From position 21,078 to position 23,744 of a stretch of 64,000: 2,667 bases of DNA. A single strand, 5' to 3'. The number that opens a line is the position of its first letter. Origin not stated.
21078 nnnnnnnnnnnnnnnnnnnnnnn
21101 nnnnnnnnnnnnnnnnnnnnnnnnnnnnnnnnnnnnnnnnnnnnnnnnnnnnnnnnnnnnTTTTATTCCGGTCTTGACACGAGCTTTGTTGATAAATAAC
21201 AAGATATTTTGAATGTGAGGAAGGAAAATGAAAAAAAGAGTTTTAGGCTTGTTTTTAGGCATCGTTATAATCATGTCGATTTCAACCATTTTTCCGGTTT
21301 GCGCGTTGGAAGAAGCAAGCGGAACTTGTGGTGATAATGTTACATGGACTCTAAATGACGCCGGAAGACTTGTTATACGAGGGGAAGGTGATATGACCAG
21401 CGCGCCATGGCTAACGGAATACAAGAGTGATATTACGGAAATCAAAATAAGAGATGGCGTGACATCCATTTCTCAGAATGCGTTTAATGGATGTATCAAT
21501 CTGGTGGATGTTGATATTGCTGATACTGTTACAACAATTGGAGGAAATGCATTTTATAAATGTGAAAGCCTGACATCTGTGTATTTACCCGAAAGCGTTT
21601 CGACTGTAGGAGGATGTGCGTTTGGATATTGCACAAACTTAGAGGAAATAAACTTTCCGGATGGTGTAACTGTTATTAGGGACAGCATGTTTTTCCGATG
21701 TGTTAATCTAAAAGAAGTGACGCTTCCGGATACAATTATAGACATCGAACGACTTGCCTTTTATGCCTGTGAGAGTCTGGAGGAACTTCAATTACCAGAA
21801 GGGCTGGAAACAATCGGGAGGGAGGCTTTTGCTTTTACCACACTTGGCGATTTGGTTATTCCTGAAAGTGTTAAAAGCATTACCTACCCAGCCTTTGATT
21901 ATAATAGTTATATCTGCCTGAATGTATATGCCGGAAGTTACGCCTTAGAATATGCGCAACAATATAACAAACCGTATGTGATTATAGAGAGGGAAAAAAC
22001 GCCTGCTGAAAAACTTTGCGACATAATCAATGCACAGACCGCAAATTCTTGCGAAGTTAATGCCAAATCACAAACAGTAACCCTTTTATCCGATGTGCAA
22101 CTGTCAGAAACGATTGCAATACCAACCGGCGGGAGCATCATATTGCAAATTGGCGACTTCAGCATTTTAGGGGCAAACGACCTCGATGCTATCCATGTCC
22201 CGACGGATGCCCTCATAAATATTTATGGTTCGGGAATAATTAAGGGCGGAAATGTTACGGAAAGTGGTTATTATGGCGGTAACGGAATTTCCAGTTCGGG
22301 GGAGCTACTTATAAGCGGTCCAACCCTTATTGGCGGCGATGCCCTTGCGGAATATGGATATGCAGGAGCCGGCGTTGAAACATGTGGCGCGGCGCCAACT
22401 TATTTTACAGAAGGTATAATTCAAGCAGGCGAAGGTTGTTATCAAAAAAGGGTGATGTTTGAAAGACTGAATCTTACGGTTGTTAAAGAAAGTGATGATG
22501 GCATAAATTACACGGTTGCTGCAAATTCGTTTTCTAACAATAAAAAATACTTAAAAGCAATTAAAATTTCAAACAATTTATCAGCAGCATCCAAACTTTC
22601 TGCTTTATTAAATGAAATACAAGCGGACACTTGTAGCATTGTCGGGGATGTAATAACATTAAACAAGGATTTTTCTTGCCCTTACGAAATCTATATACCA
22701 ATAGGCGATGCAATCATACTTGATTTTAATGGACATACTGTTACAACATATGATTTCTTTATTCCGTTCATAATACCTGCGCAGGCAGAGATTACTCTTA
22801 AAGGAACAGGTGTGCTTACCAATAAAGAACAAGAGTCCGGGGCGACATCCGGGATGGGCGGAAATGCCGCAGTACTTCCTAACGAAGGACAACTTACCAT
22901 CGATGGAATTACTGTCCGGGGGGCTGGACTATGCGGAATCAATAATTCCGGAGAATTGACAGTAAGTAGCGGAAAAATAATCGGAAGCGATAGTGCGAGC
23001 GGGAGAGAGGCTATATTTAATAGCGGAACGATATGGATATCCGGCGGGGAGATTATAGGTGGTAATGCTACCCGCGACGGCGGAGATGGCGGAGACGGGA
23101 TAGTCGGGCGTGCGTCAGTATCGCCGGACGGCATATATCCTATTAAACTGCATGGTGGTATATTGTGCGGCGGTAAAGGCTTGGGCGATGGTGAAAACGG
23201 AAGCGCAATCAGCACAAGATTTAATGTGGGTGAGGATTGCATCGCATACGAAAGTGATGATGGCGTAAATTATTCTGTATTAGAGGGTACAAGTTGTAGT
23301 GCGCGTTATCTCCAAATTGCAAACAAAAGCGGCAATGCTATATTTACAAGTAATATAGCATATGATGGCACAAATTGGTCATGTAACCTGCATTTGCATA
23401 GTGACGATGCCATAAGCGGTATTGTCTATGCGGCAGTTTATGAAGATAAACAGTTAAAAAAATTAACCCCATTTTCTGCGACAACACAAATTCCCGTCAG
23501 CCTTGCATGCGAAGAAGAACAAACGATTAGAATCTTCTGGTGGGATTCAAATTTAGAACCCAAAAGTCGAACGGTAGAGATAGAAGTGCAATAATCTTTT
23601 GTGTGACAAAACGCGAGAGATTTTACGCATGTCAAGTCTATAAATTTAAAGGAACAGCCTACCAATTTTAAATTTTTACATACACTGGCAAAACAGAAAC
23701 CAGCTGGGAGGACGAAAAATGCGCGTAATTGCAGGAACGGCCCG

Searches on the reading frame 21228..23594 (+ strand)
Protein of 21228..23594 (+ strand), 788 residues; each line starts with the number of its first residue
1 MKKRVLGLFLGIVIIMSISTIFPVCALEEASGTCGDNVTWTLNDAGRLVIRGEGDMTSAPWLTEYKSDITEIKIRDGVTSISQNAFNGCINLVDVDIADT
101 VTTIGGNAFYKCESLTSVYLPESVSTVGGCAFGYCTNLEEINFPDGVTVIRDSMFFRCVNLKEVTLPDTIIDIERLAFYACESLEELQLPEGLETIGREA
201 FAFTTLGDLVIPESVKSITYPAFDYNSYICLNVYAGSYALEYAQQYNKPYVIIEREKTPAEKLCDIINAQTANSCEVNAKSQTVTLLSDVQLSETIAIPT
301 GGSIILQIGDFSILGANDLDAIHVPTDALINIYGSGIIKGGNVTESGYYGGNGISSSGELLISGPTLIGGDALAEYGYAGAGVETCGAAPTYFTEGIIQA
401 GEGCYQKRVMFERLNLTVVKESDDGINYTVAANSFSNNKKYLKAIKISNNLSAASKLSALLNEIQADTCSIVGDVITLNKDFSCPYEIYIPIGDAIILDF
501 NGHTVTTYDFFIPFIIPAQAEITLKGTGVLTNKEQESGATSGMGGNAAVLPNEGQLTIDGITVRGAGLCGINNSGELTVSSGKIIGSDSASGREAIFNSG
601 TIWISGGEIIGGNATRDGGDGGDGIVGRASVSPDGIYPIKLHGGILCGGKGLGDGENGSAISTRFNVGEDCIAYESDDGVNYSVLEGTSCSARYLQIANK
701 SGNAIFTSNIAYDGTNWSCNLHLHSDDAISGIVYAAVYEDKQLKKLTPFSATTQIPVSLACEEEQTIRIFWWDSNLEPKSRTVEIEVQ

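Call 39: search_protein_families(library=ncbifam, proteins=[window:21228-23594:+], max_evalue=0.001)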
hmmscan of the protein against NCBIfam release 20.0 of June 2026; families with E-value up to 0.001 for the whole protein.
window:21228-23594:+ (788 aa): 2 families
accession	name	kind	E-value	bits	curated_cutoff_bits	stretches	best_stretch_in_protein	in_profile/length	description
NF047961.1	adhesin_HupY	equivalog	2.7e-15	55.5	1250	2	69-132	188-250/978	leucine-rich repeat adhesin HupY/LrrG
NF045861.1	glide_Gli349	exception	1.3e-10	38.7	1750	1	67-132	2677-2741/3169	gliding machinery surface structure protein Gli349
